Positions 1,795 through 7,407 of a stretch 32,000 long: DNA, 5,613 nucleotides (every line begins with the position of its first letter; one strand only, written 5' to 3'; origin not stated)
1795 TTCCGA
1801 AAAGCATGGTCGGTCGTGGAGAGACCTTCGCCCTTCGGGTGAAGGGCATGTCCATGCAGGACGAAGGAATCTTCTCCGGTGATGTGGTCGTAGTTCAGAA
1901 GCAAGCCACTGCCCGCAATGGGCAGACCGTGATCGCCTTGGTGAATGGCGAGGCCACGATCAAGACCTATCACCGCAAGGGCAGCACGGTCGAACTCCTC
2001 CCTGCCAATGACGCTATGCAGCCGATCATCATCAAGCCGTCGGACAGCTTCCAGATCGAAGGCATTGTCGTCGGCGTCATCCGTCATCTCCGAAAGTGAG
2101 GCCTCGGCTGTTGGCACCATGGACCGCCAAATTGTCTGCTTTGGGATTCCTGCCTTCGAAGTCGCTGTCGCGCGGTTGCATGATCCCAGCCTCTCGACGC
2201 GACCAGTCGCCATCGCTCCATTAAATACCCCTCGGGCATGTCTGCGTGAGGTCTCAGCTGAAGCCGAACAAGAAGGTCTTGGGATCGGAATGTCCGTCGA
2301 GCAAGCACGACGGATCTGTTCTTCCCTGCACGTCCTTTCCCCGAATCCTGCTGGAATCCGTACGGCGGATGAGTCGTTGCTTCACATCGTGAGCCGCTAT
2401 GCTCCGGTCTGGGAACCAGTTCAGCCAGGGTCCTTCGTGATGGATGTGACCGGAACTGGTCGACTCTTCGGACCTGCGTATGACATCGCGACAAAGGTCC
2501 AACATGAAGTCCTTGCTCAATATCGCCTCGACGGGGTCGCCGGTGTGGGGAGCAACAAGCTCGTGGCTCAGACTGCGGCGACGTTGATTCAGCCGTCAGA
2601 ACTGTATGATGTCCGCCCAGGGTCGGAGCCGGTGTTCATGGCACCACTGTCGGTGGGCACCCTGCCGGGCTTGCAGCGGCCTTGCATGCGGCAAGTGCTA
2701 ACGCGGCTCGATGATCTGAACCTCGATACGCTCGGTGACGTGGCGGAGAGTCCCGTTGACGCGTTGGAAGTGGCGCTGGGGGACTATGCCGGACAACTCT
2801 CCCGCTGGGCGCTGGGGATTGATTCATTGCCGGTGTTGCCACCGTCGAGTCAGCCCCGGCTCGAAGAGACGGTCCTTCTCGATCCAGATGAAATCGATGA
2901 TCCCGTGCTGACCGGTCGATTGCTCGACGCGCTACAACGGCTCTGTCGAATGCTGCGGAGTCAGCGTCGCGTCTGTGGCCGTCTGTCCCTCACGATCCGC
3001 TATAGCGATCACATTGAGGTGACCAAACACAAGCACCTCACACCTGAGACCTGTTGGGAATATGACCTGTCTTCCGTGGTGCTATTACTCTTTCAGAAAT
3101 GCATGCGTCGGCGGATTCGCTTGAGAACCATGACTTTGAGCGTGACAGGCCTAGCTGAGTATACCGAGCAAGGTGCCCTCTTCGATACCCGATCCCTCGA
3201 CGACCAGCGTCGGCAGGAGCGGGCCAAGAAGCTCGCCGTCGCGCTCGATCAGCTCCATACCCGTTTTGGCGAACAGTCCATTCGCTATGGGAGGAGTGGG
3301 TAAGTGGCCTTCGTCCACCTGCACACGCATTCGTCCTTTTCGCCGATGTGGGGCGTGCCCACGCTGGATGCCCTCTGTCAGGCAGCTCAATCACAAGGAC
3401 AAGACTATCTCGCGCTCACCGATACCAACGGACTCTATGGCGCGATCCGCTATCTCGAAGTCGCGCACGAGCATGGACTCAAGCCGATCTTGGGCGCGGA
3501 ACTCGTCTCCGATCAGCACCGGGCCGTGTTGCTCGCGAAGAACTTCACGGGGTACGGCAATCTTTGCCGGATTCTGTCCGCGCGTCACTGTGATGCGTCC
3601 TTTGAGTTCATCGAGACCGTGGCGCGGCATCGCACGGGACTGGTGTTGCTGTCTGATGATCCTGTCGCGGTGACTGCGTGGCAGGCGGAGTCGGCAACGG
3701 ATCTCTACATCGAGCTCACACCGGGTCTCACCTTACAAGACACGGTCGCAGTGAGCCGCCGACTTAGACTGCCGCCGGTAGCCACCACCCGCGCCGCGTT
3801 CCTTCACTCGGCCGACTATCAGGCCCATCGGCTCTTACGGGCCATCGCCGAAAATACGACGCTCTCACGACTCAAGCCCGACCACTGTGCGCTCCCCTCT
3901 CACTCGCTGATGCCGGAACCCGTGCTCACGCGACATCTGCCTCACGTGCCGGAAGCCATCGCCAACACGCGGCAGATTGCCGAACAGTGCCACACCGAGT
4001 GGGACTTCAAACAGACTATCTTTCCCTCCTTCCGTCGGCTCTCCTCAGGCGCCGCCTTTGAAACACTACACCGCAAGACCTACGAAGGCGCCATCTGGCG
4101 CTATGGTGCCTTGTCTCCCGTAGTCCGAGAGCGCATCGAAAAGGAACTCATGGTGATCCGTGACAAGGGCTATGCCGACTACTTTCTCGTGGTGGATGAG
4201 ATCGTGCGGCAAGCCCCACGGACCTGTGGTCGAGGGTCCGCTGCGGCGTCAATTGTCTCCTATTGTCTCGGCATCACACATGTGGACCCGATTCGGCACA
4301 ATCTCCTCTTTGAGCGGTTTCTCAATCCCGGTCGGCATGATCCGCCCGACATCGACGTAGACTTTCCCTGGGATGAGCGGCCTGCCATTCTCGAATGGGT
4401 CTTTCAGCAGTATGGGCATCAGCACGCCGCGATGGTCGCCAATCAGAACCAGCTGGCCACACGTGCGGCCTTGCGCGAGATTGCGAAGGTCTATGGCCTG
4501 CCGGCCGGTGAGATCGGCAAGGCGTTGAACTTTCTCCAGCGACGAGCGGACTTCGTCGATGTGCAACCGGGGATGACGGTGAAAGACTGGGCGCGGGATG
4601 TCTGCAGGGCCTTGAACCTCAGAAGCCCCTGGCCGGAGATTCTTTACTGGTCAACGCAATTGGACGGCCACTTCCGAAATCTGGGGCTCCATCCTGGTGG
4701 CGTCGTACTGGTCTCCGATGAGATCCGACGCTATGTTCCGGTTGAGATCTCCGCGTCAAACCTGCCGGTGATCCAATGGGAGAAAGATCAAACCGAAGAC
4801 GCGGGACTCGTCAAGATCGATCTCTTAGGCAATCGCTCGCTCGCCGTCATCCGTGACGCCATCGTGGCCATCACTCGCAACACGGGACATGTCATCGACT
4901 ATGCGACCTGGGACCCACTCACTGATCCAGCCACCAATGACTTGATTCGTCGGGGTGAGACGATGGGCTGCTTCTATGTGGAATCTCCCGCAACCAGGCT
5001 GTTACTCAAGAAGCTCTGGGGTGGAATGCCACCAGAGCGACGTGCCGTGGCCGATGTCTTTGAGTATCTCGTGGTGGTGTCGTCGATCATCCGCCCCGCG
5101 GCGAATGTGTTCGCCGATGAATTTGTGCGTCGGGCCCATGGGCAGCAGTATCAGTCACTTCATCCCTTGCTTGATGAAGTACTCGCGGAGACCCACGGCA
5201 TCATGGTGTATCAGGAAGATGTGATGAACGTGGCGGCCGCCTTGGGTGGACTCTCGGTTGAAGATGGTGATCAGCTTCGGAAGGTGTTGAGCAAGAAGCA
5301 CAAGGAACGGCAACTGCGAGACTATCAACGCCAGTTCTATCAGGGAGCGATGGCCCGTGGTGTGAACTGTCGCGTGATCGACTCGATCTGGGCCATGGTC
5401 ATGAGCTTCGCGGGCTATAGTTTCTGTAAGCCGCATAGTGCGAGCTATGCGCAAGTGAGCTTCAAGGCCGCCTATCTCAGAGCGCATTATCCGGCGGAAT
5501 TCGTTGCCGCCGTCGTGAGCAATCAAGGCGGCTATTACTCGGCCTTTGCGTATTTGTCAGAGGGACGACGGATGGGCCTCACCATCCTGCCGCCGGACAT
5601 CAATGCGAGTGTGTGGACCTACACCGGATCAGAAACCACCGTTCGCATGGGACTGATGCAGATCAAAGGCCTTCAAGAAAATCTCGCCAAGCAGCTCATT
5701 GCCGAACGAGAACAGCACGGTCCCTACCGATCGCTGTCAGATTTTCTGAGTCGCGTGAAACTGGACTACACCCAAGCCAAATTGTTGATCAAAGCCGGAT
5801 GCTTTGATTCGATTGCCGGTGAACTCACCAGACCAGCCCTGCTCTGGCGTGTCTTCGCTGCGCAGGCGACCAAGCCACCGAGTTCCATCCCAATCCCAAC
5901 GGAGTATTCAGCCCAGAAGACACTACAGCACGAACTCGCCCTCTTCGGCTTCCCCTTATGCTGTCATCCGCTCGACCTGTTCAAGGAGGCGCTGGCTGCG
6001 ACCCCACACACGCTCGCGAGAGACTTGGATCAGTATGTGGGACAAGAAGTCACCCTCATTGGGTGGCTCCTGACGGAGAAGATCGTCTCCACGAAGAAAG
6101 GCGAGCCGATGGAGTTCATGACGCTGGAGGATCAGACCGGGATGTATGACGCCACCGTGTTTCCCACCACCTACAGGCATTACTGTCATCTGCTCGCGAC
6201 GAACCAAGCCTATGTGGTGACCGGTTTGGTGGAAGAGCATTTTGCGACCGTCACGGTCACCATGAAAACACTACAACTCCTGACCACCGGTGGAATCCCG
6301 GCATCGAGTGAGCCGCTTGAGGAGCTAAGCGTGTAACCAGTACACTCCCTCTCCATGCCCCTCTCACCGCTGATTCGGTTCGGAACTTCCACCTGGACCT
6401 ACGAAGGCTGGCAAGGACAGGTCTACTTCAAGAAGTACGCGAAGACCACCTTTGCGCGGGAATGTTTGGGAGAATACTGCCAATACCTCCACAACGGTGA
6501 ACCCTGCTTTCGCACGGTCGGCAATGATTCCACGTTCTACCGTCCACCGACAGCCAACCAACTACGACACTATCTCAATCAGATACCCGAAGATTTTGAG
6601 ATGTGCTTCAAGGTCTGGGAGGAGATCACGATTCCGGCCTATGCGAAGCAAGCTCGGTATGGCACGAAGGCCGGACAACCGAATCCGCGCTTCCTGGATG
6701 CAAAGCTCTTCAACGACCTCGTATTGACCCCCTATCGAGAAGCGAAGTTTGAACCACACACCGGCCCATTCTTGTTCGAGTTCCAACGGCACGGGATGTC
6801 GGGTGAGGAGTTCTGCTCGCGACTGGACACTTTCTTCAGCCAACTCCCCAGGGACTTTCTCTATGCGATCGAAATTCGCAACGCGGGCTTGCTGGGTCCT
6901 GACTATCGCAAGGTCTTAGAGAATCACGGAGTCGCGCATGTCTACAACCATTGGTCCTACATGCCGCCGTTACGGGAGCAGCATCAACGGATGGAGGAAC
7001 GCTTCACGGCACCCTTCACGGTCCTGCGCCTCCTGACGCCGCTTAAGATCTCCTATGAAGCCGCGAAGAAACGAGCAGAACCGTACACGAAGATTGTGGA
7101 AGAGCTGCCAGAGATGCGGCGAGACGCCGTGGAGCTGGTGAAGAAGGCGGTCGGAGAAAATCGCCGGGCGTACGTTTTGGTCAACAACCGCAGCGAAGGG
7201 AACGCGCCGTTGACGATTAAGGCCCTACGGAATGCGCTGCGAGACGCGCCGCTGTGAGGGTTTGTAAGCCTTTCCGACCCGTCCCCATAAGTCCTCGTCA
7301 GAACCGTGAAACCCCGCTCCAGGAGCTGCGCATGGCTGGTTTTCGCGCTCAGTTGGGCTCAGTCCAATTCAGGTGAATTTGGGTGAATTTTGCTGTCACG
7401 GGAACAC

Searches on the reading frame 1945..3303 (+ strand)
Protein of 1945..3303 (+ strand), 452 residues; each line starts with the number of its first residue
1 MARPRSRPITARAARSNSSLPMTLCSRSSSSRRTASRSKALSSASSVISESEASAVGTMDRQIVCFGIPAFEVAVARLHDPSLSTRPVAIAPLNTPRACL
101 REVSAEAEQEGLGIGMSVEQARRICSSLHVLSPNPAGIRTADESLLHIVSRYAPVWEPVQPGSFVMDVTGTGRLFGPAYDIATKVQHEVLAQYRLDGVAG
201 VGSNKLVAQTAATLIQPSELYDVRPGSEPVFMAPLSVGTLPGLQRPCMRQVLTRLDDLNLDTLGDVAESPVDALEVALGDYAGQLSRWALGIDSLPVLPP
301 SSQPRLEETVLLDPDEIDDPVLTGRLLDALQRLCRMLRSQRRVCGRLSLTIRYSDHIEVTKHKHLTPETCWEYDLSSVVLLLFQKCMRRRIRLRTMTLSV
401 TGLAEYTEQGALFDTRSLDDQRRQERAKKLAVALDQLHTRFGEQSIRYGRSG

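Call 7: search_protein_families(library=pfam, proteins=[window:1945-3303:+], max_evalue=0.001)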
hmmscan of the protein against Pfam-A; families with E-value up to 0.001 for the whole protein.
window:1945-3303:+ (452 aa): 2 families
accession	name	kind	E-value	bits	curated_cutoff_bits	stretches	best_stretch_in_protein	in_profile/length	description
PF00817.25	IMS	-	4.9e-26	91.9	23.2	1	69-212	4-147/148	impB/mucB/samB family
PF11799.13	IMS_C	-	2.8e-08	34.6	20.7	1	321-409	19-106/109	impB/mucB/samB family C-terminal domain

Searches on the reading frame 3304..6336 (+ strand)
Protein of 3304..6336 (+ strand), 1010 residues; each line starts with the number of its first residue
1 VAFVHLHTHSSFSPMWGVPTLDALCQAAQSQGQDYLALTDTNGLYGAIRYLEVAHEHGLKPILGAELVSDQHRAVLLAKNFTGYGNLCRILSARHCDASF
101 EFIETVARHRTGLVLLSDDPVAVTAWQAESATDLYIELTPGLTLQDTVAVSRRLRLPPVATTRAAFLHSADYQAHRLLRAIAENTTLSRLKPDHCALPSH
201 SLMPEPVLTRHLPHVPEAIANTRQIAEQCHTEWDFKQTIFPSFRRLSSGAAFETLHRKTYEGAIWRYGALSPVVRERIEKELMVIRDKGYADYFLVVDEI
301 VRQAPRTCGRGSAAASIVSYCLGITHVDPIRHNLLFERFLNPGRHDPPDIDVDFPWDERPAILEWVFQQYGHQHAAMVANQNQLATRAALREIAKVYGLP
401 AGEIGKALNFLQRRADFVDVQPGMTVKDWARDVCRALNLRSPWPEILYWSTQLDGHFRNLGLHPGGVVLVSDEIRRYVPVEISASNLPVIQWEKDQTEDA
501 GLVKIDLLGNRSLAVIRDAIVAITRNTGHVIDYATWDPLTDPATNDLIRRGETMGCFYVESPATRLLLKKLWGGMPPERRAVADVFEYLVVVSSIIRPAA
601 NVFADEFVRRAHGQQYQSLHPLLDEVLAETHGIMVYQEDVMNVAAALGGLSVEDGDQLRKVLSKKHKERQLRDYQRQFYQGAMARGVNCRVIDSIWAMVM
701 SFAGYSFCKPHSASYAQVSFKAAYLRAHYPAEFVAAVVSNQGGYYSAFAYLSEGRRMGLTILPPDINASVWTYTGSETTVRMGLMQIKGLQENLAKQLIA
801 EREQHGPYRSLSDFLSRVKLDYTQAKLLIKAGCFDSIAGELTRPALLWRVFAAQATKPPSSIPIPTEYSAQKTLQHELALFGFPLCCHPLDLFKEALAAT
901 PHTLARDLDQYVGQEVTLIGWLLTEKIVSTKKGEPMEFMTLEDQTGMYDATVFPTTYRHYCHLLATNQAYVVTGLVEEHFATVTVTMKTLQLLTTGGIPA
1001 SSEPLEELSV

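Call 7: search_protein_families(library=pfam, proteins=[window:3304-6336:+], max_evalue=0.001)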
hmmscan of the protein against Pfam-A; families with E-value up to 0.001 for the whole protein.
window:3304-6336:+ (1010 aa): 6 families
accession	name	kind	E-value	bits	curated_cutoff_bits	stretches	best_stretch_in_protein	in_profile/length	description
PF07733.18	DNA_pol3_alpha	-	2.6e-67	227.6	23.9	1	254-509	2-260/260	Bacterial DNA polymerase III alpha NTPase domain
PF17657.6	DNA_pol3_finger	-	1.4e-30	106.3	22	1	513-685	2-165/166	Bacterial DNA polymerase III alpha subunit finger domain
PF14579.12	HHH_6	-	1.1e-23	83.7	25.6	1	758-838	1-84/90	Helix-hairpin-helix motif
PF02811.25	PHP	-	2.4e-22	80.4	26.4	1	5-117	1-122/164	PHP domain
PF01336.31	tRNA_anti-codon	-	2.2e-06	28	27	1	916-992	1-74/75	OB-fold nucleic acid binding domain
PF12836.13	HHH_3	-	9.7e-05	22.8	27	1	784-816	16-48/65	Helix-hairpin-helix motif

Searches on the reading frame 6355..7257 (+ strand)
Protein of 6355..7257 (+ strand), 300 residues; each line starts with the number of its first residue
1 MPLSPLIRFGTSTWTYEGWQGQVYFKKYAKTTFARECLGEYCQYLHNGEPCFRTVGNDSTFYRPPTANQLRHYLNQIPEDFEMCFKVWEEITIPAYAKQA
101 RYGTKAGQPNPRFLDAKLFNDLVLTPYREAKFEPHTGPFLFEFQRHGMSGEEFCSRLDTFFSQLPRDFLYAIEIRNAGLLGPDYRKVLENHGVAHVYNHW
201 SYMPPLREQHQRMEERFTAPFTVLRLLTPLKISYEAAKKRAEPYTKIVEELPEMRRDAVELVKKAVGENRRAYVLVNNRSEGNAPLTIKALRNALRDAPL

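Call 7: search_protein_families(library=pfam, proteins=[window:6355-7257:+], max_evalue=0.001)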
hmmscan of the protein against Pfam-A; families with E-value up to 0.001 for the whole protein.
window:6355-7257:+ (300 aa): 1 family
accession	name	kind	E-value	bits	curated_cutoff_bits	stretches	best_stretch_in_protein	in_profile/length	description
PF01904.24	DUF72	-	1.6e-30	107.2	25.3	1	32-293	5-216/217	Protein of unknown function DUF72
